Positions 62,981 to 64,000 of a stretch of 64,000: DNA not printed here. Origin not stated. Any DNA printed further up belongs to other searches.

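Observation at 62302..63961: Translationally coupled CBS-HEPN + Nudix + small unknown protein: possible ligand-gated RNase module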

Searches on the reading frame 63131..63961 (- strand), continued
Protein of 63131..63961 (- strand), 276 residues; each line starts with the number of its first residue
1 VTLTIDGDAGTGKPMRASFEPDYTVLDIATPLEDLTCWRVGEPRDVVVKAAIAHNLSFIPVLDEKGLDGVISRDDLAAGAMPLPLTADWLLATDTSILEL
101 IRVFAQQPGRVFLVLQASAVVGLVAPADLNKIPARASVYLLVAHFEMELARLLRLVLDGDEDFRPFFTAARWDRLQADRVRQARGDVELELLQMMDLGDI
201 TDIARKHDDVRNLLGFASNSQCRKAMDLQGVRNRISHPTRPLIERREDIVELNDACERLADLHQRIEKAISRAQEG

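Call 25: find_encoding_contigs(protein=P0035, flank=5000, max_places=2)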
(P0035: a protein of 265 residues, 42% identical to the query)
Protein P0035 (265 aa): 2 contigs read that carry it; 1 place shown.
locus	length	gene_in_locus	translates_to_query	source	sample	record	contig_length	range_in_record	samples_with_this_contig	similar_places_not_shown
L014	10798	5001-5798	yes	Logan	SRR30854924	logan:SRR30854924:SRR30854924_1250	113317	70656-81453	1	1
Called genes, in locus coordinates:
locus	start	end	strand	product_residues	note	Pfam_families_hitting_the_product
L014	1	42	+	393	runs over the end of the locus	PF03724:META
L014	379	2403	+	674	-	PF16875:Glyco_hydro_36N, PF02065:Melibiase, PF16874:Glyco_hydro_36C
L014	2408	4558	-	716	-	PF00999:Na_H_Exchanger, PF00582:Usp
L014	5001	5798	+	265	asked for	-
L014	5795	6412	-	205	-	PF00440:TetR_N, PF14278:TetR_C_8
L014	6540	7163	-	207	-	PF01022:HTH_5, PF12840:HTH_20, PF13412:HTH_24 (weak), PF09860:DUF2087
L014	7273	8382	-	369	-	-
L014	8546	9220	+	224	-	PF04542:Sigma70_r2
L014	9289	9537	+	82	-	-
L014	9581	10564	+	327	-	PF01266:DAO (faint), PF03486:HI0933_like (faint), PF07992:Pyr_redox_2, PF13738:Pyr_redox_3, PF00070:Pyr_redox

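Call 27: search_protein_families(library=pfam, alignment_id=A2, max_evalue=10)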
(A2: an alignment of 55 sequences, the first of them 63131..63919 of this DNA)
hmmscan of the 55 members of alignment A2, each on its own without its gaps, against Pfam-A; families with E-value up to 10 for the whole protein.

A. member 1, window:63131-63919:- (262 aa): 1 family
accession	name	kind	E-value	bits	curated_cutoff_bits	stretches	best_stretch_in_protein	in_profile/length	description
PF00571.33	CBS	-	9.2e-06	26.3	24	1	36-63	24-52/57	CBS domain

B. families by the number of members that match (of 55 scanned): 26 families (the first 25 are shown)
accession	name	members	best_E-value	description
PF00571.33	CBS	52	5.6e-09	CBS domain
PF18735.6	HEPN_RiboL-PSP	11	7.9e-06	RiboL-PSP-HEPN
PF18731.6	HEPN_Swt1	2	0.0026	Swt1-like HEPN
PF17838.7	PH_16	2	0.15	PH domain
PF03959.19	FSH1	1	0.02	Serine hydrolase (FSH1)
PF11469.13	Ribonucleas_3_2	1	0.023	Ribonuclease III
PF07798.16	CCDC90-like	1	0.026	Coiled-coil domain-containing protein 90-like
PF12309.13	KBP_C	1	0.026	KIF-1 binding protein C terminal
PF18737.6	HEPN_MAE_28990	1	0.039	MAE_28990/MAE_18760-like HEPN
PF18738.6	HEPN_DZIP3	1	0.041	DZIP3/ hRUL138-like HEPN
PF04849.18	HAP1_N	1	0.041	HAP1 N-terminal conserved region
PF13185.12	GAF_2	1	0.047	GAF domain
PF19751.4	DUF6238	1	0.05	Family of unknown function (DUF6238)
PF19666.4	DUF6169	1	0.06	Family of unknown function (DUF6169)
PF09347.15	DUF1989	1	0.062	Domain of unknown function (DUF1989)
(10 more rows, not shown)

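Call 30: find_related_loci(query=A2, collection=genome_contigs, flank=8000)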
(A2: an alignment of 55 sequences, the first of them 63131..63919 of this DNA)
Query A2 (262 aa) in genome_contigs; peptide patterns used: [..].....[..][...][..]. (x = any residue, [..] = any of these).
46 stretches matched a pattern; 24 encode a relative of the query (tblastn E <= 1e-3); 24 distinct loci.
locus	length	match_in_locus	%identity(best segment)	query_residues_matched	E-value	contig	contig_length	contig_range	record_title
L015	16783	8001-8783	89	1-261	4e-156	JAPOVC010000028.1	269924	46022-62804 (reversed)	MAG: Anaerolineaceae bacterium isolate COS1_bin_10 NODE_21_length_269924_cov_36.5586, whole genome shotgun sequence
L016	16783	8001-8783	88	1-261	1e-144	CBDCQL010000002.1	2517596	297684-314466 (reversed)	MAG: Phototrophicaceae bacterium isolate cf89f2ee-65f1-4a5d-b988-dea318bddfdf genome assembly, contig: contig_2, whole g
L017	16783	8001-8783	84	1-261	2e-142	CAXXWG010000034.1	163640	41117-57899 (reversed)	MAG: Aggregatilineales bacterium isolate 4734e482-6ba8-4989-a020-70ef2b8c55ca genome assembly, contig: contig_34, whole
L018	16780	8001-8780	77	1-260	3e-136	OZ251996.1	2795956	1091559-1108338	MAG: Phototrophicaceae bacterium isolate 76fa7759-fd34-40b1-b227-d202cf6a303c genome assembly, chromosome: 1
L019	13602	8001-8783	84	1-261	3e-136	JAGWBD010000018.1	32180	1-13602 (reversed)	MAG: Anaerolineae bacterium isolate 277c_24 scaffold_1050, whole genome shotgun sequence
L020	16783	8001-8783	78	1-261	5e-133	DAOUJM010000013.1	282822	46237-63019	MAG TPA_asm: Anaerolineae bacterium isolate S32_264 k113_1646328, whole genome shotgun sequence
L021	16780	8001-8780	77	1-260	4e-124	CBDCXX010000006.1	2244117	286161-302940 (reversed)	MAG: Phototrophicaceae bacterium isolate cf90a1bf-bf78-4aa6-bee8-d82e9b72a83d genome assembly, contig: contig_6, whole g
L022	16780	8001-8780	76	1-260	9e-122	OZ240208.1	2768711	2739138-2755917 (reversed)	MAG: Phototrophicaceae bacterium isolate a8ddf5a8-2aaa-42fb-a6ad-54fcea4f6617 genome assembly, chromosome: 1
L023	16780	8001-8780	76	1-260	4e-120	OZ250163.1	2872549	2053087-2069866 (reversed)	MAG: Phototrophicaceae bacterium isolate 5b737507-bd3e-4696-bc63-d54667e92c2e genome assembly, chromosome: 1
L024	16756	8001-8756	58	4-255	2e-97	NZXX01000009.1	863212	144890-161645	MAG: Anaerolineaceae bacterium isolate NAT290 MHASMcontig_944331, whole genome shotgun sequence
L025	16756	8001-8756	57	4-255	8e-95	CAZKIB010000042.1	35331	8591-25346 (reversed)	MAG TPA_asm: uncultured Anaerolineaceae bacterium isolate SRP290908_co1_25 genome assembly, contig: NODE_1380_length_353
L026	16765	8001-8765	55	4-258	3e-90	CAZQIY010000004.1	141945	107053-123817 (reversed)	MAG TPA_asm: uncultured Anaerolineaceae bacterium isolate SRP268622_co1_413 genome assembly, contig: NODE_119_length_141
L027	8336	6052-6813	52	3-255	3e-83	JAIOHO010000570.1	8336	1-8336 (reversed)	MAG: Anaerolineae bacterium isolate MAG_06 contig_179316, whole genome shotgun sequence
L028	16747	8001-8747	54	4-252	1e-88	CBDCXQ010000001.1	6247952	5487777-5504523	MAG: Phototrophicaceae bacterium isolate 8d80f9c3-6d8e-4825-b8ae-9e3aa385a75f genome assembly, contig: contig_1, whole g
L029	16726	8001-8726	40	9-250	5e-53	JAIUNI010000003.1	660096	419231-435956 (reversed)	MAG: Chloroflexota bacterium isolate ANAER1 spades-bin.52~NODE_28_length_660096_cov_3.63042, whole genome shotgun sequen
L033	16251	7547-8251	40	9-245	9e-49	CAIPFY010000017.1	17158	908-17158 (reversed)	MAG: uncultured Chloroflexi bacterium isolate Loclat_bin-07687 genome assembly, contig: bin-07687:017/464, whole genome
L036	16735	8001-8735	29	1-245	1e-28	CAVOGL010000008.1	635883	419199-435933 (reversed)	MAG: uncultured Chloroflexia bacterium isolate MFD09964.bin.2.169 genome assembly, contig: contig_236, whole genome shot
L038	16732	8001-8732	27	4-248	4e-21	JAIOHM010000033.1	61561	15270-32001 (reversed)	MAG: Anaerolineae bacterium isolate MAG_04 contig_50257, whole genome shotgun sequence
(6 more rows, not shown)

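Call 38: search_protein_families(library=pfam, alignment_id=A4, max_evalue=0.0001)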
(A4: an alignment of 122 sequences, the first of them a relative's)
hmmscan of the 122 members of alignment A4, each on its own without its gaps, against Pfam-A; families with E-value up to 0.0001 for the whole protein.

A. member 1, L024:3592-4062:+ (157 aa): 2 families
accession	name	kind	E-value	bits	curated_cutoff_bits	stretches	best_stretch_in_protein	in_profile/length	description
PF06445.20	GyrI-like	-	1.4e-19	71.4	26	1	4-149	3-154/155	GyrI-like small molecule binding domain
PF14526.11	Cass2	-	3e-05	24.7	27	1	15-149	11-150/150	Integron-associated effector binding protein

B. families by the number of members that match (of 122 scanned): 190 families (the first 25 are shown)
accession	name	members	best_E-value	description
PF08239.17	SH3_3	5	3.4e-09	Bacterial SH3 domain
PF00488.27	MutS_V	4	2.8e-25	MutS domain V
PF03781.23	FGE-sulfatase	3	2.5e-52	Sulfatase-modifying factor enzyme 1-like domain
PF02653.21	BPD_transp_2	3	1.5e-37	Branched-chain amino acid transport system / permease component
PF00005.33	ABC_tran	3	8.4e-32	ABC transporter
PF13676.11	TIR_2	3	8.8e-26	TIR domain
PF13304.12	AAA_21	3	2.2e-11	AAA domain, putative AbiEii toxin, Type IV TA system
PF16889.11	Hepar_II_III_N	2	4.5e-61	Heparinase II/III N-terminus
PF07992.20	Pyr_redox_2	2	6.9e-53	Pyridine nucleotide-disulphide oxidoreductase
PF02589.21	LUD_dom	2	1e-50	LUD domain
PF00817.25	IMS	2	4.1e-49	impB/mucB/samB family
PF21814.2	DUF6883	2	1.6e-38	Domain of unknown function (DUF6883)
PF11799.13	IMS_C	2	2.6e-33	impB/mucB/samB family C-terminal domain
PF01638.23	HxlR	2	5.3e-29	HxlR-like helix-turn-helix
PF02518.31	HATPase_c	2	8.3e-29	Histidine kinase-, DNA gyrase B-, and HSP90-like ATPase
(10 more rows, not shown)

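Call 41: search_protein_families(library=pfam, proteins=[P0029, P0030, P0035, P0039, P0041, P0045, P0048, P0049, P0050, P0053], max_evalue=1)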
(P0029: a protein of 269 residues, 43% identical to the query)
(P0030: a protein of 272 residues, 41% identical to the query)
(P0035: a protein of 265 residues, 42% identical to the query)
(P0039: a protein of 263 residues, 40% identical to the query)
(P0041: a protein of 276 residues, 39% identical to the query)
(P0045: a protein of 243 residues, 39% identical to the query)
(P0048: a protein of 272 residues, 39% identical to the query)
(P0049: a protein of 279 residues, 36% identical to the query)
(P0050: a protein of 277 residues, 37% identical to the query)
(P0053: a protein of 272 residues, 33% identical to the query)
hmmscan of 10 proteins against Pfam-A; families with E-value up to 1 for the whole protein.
P0029 (269 aa): 2 families
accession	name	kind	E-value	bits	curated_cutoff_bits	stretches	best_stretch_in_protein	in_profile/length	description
PF00571.33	CBS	-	0.001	19.8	24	1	83-124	11-53/57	CBS domain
PF17838.7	PH_16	-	0.15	12.4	22.8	1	186-239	35-85/128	PH domain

P0030 (272 aa): 2 families
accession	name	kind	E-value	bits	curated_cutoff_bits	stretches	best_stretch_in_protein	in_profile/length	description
PF00571.33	CBS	-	7e-06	26.7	24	1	82-122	12-53/57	CBS domain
PF18735.6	HEPN_RiboL-PSP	-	9.1e-05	22.9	28.4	1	122-254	28-184/191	RiboL-PSP-HEPN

P0035 (265 aa): 2 families
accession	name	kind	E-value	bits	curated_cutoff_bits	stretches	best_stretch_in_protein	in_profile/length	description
PF19148.5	DUF5830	-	0.07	13.5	26.8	1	17-49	16-48/114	Family of unknown function (DUF5830)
PF00571.33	CBS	-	0.17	12.7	24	1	83-123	12-53/57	CBS domain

P0039 (263 aa): 3 families
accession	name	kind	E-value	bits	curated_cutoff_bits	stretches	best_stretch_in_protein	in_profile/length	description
PF00571.33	CBS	-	0.011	16.4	24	1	82-122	12-53/57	CBS domain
PF04849.18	HAP1_N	-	0.041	13.5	33.9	1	194-246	254-306/307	HAP1 N-terminal conserved region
PF16703.10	DUF5064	-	0.075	14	27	1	190-231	67-108/117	Domain of unknown function (DUF5064)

P0041 (276 aa): 2 families
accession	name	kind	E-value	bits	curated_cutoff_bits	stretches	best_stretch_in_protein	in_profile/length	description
PF00571.33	CBS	-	8.1e-08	32.9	24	2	17-66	1-51/57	CBS domain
PF18735.6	HEPN_RiboL-PSP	-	0.012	15.9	28.4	1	124-262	31-183/191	RiboL-PSP-HEPN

P0045 (243 aa): 1 family
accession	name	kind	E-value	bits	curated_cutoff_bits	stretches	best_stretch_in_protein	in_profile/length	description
PF00571.33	CBS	-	0.0045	17.7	24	1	63-103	12-53/57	CBS domain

P0048 (272 aa): 1 family
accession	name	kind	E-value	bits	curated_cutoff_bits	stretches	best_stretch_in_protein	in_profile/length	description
PF00571.33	CBS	-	0.007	17.1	24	0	78-117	12-52/57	CBS domain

P0049 (279 aa): 4 families
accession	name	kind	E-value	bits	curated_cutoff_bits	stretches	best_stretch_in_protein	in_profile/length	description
PF00571.33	CBS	-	3.7e-05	24.4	24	1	83-123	12-53/57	CBS domain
PF18735.6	HEPN_RiboL-PSP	-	0.00053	20.4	28.4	1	125-254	30-184/191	RiboL-PSP-HEPN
PF18731.6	HEPN_Swt1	-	0.0026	18.5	27.5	1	153-233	15-95/115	Swt1-like HEPN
PF18730.6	HEPN_Cthe2314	-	0.18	12.2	27.1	0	188-246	82-139/174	Cthe_2314-like HEPN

P0050 (277 aa): 0 families

P0053 (272 aa): 4 families
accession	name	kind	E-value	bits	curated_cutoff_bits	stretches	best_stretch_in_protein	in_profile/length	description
PF00571.33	CBS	-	5e-06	27.2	24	2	84-124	12-53/57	CBS domain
PF03959.19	FSH1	-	0.02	15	21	1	164-210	142-188/211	Serine hydrolase (FSH1)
PF18737.6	HEPN_MAE_28990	-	0.039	14.6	26.8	1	213-258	155-199/211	MAE_28990/MAE_18760-like HEPN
PF16809.10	NleF_casp_inhib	-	0.39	11.2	24.1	0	213-261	7-55/145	NleF caspase inhibitor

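Call 78: search_protein_families(library=padloc, alignment_id=A4, max_evalue=0.000001)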
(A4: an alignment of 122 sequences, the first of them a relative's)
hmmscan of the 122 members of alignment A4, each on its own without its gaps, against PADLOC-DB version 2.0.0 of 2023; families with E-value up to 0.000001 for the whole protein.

A. member 1, L024:3592-4062:+ (157 aa): 0 families

B. families by the number of members that match (of 122 scanned): 120 families (the first 25 are shown)
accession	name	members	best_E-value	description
PDLC04135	mad3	3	2.9e-27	mads_3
PDLC02012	SAVED5--SAVED_TIR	3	8.8e-15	-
PDLC02980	AriA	3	1.6e-11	-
PDLC03928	PsyrT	2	6.5e-252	-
PDLC04547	PDC-M26A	2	2.5e-40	-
PDLC02707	PbeA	2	1.3e-26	PbeA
PDLC04134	mad2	2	1.1e-22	mads_2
PDLC02421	Aga_TIR-PNTD1-PNTD2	2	9.3e-15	Class I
PDLC02403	Aga_TIR-PNTD1-PNTD2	2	5.4e-14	Class I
PDLC03216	MTase_II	1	3.8e-143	Type II methyltransferase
PDLC03738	oMTase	1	1.2e-138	orphan methyltransferase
PDLC02864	DpdF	1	7.3e-91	DpdF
PDLC02870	DpdF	1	1.4e-85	DpdF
PDLC02861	DpdF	1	2.6e-85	DpdF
PDLC03371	MTase_II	1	1.2e-74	Type II methyltransferase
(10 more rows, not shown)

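Call 79: search_protein_families(library=padloc, proteins=[L025:6145-7980:+, L026:6145-7977:+, L027:4169-6034:+, L028:5563-7410:+, L012:5854-6870:+, L012:2796-4403:-, L012:995-2788:-, L033:8315-8968:+, L038:6885-7949:+, L036:6875-7954:+], max_evalue=0.0001)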
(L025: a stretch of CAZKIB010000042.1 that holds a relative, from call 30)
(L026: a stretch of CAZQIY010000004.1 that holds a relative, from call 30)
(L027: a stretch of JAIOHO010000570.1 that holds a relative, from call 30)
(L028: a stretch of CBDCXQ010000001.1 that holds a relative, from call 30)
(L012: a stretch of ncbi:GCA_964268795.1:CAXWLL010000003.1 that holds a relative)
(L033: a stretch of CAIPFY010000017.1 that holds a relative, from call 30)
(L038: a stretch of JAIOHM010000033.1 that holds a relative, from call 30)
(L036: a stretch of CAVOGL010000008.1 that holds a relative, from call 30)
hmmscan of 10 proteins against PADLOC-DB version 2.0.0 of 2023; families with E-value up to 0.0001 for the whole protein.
L025:6145-7980:+ (612 aa): 0 families

L026:6145-7977:+ (611 aa): 0 families

L027:4169-6034:+ (622 aa): 0 families

L028:5563-7410:+ (616 aa): 0 families

L012:5854-6870:+ (339 aa): 9 families
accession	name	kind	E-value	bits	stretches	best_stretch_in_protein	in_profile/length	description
PDLC02421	Aga_TIR-PNTD1-PNTD2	-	9.3e-15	52.6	1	17-136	5-132/430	Class I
PDLC02403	Aga_TIR-PNTD1-PNTD2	-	9e-14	49.3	1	17-138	4-133/443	Class I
PDLC02012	SAVED5--SAVED_TIR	-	5.5e-13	46.8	1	17-93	15-92/404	-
PDLC02353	AbiV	-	3.3e-07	28.2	1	166-303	44-170/196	AbiV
PDLC05062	PDC-S66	-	1e-05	23.2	1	18-81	151-215/282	-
PDLC00434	ThsB1|ThsB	-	1.4e-05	22.4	1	17-100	140-224/396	TIR-like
PDLC00420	ThsB1|ThsB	-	1.8e-05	22.1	1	15-94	1-84/319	TIR-like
PDLC02416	Aga_REase-TIR-PNTD1-PNTD2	-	6.2e-05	19.9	1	18-132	158-274/572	Class I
PDLC00727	Effector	-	7.2e-05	19.4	0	14-83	172-242/590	TIR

L012:2796-4403:- (536 aa): 21 families
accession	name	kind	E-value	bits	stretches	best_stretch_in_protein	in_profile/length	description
PDLC02707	PbeA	-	1.3e-26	91.5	2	131-329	248-439/672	PbeA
PDLC02704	PbeA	-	4.9e-18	63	2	122-328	241-443/682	PbeA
PDLC03659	mREase_IV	-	1.7e-13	47.3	1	137-515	220-564/945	Type IV methyl-directed restriction enzyme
PDLC03042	REase_I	-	4.2e-12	42.3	1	137-273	446-578/1170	Type I restriction enzyme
PDLC02706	PbeA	-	2.5e-11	40.9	1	145-323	275-451/722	PbeA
PDLC02703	PbeA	-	4.5e-10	36.8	1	134-369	245-459/626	PbeA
PDLC03049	REase_I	-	1.3e-09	34.6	1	140-507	172-532/807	Type I restriction enzyme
PDLC03658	mREase_IV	-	1.3e-09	34.4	1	157-508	244-551/953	Type IV methyl-directed restriction enzyme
PDLC01439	typeIV_DinG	-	1.4e-09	35.1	1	134-194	14-70/575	CAS-IV-A; associated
PDLC03047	REase_I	-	1.1e-08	31.3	1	407-498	608-702/1107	Type I restriction enzyme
PDLC03928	PsyrT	-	2.3e-08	30.8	1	397-501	235-337/689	-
PDLC00174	HamB1|HamB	-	5.4e-07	25.8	1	149-275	312-433/1163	DEAD-box helicase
PDLC01763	Cas3b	-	6.7e-07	26.4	1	138-210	248-318/762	-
PDLC01252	Cas3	-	6.8e-07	27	1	158-471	2-263/324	CAS-I; effector_G3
PDLC00192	HamB1|HamB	-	1.1e-06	24.5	1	136-284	269-410/1104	DEAD-box helicase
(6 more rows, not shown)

L012:995-2788:- (598 aa): 1 family
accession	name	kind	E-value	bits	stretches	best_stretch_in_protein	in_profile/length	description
PDLC02204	MzaB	-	5.2e-20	69.4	1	9-136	9-130/500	-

L033:8315-8968:+ (218 aa): 0 families

L038:6885-7949:+ (355 aa): 2 families
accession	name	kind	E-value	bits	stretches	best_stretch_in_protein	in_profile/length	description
PDLC04134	mad2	-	1.1e-22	78.5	1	175-327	264-407/492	mads_2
PDLC03376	MTase_II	-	3e-06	25.3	1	197-292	51-146/249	Type II methyltransferase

L036:6875-7954:+ (360 aa): 1 family
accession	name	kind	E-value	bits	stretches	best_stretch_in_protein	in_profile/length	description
PDLC04547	PDC-M26A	-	2.5e-40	136.8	2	36-111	364-434/724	-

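Call 85: search_dna_similar(query=window:63131-63919:-, collection=plasmids, mode=protein, max_evalue=0.001, max_rows=15)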
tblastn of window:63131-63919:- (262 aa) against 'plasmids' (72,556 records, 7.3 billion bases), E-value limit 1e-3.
Records with a match: 4; places in all: 4; records where one place covers at least 80% of the query: 0.
Best place of each record, by identity: <60% 4.
By first word of the organism name: Natrinema 1; Halorubrum 1; Haloplanus 1; Haloferax 1.
By predicted mobility (MOB-suite, as given by PLSDB): non-mobilizable 4.
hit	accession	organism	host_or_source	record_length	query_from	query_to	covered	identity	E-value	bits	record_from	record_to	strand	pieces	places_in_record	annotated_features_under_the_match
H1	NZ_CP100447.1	Natrinema caseinilyticum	marine sediment,sediment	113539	48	254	79%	25.0%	7e-6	54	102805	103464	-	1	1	CBS domain-containing protein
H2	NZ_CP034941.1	Halorubrum ezzemoulense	Cell Culture,Hypersaline Lake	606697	70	262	74%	22.4%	9e-5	51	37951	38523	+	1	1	CBS domain-containing protein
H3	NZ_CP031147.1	Haloplanus rubicundus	solar salt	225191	70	261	73%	22.4%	6e-4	48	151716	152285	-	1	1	CBS domain-containing protein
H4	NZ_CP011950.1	Haloferax gibbonsii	whole genome,saline saltern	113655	109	248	53%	28.4%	9e-7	57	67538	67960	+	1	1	hypothetical protein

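Call 86: get_annotated_region(hit=H1, flank=6000)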
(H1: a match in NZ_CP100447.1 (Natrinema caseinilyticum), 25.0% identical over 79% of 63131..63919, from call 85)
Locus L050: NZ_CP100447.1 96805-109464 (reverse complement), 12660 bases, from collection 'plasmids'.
description: Natrinema caseinilyticum strain ZJ2 plasmid unnamed2, complete sequence
organism: Natrinema caseinilyticum (NCBI taxid 2961570)
taxonomy: Archaea; Euryarchaeota; Halobacteria; Halobacteriales; Natrialbaceae; Natrinema; Natrinema caseinilyticum
host: -; source: marine sediment,sediment; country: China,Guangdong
typing (MOB-suite, as given by PLSDB): non-mobilizable
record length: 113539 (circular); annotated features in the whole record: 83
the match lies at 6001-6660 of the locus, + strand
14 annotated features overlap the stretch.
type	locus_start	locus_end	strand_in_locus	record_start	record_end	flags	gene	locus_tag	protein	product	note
CDS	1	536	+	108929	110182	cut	-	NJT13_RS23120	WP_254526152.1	phage integrase SAM-like domain-containing protein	-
CDS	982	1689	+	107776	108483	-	-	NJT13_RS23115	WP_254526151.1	hypothetical protein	-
CDS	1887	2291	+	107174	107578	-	-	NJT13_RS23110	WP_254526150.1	hypothetical protein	-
CDS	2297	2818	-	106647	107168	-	-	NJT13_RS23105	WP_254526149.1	hypothetical protein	-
CDS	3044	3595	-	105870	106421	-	-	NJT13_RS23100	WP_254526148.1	hypothetical protein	-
CDS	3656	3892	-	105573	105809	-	-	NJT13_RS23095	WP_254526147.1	hypothetical protein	-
CDS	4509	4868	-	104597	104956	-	-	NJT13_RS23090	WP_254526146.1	hypothetical protein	-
CDS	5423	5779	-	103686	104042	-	-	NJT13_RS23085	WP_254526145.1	hypothetical protein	-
CDS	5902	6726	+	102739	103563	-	-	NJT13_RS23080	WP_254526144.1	CBS domain-containing protein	-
CDS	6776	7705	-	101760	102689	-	-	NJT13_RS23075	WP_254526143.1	hypothetical protein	-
CDS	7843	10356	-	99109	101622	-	-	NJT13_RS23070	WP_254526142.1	VWA domain-containing protein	-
CDS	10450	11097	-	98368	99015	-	-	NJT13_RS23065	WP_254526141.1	M48 family metalloprotease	GO:0006508 - proteolysis [Evidence IEA]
CDS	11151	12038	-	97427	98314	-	-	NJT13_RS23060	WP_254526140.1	TIGR02391 family protein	-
CDS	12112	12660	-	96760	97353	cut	-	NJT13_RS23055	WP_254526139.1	hypothetical protein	-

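Call 87: get_annotated_region(hit=H2, flank=6000)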
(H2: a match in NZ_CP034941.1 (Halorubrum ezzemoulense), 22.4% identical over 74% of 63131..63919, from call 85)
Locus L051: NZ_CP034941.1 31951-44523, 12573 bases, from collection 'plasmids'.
description: Halorubrum ezzemoulense strain Fb21 plasmid megaplasmid, complete sequence
organism: Halorubrum ezzemoulense (NCBI taxid 337243)
taxonomy: Archaea; Euryarchaeota; Halobacteria; Halobacteriales; Haloferacaceae; Halorubrum; Halorubrum ezzemoulense
host: -; source: Cell Culture,Hypersaline Lake; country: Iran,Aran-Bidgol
typing (MOB-suite, as given by PLSDB): non-mobilizable
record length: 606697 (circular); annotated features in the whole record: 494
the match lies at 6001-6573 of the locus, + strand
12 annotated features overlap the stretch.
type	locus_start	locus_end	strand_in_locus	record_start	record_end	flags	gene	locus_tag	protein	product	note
CDS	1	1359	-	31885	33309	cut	-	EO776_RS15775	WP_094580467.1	IS4 family transposase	-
CDS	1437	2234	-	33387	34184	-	-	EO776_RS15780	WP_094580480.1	alpha/beta hydrolase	-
CDS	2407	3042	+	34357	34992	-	-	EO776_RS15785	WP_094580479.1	SDR family oxidoreductase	-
CDS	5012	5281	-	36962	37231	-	-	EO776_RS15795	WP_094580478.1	hypothetical protein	-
CDS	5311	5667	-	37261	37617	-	-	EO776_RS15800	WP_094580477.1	hypothetical protein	-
CDS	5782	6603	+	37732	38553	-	-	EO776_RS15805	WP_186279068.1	CBS domain-containing protein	-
CDS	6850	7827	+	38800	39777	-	-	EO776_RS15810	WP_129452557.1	IS1595 family transposase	-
CDS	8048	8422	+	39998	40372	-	-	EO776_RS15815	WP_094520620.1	hypothetical protein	-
CDS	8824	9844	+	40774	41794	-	-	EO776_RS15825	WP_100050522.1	IS630 family transposase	-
CDS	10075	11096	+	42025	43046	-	-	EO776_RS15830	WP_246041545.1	IS630 family transposase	-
CDS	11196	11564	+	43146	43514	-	-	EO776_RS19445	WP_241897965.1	hypothetical protein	-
CDS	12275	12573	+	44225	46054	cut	-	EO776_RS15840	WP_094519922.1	acyl-CoA dehydrogenase family protein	-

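Call 90: find_related_loci(query=A2, collection=metagenome_contigs, flank=3500)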
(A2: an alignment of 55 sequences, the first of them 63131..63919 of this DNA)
Query A2 (262 aa) in metagenome_contigs; peptide patterns used: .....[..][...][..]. (x = any residue, [..] = any of these).
457 stretches matched a pattern; 11 encode a relative of the query (tblastn E <= 1e-3); 11 distinct loci.
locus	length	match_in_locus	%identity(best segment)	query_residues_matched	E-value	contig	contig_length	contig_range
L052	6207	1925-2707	84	1-261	6e-146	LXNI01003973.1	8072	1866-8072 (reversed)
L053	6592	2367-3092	40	9-250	6e-54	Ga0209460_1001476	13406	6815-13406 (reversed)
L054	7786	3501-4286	39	9-262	4e-51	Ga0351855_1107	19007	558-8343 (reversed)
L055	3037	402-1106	40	9-245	1e-49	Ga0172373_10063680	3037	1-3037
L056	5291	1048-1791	36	10-259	2e-40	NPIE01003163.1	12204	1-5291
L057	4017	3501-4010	43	9-178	3e-37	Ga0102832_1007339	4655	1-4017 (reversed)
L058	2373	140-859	30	9-252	6e-34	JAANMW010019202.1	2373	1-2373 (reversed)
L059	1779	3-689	34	17-255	2e-32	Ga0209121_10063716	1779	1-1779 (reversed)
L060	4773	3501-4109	32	40-245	5e-28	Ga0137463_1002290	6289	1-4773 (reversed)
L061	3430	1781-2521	27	9-262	6e-27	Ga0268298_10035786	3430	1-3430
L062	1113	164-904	27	9-262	2e-27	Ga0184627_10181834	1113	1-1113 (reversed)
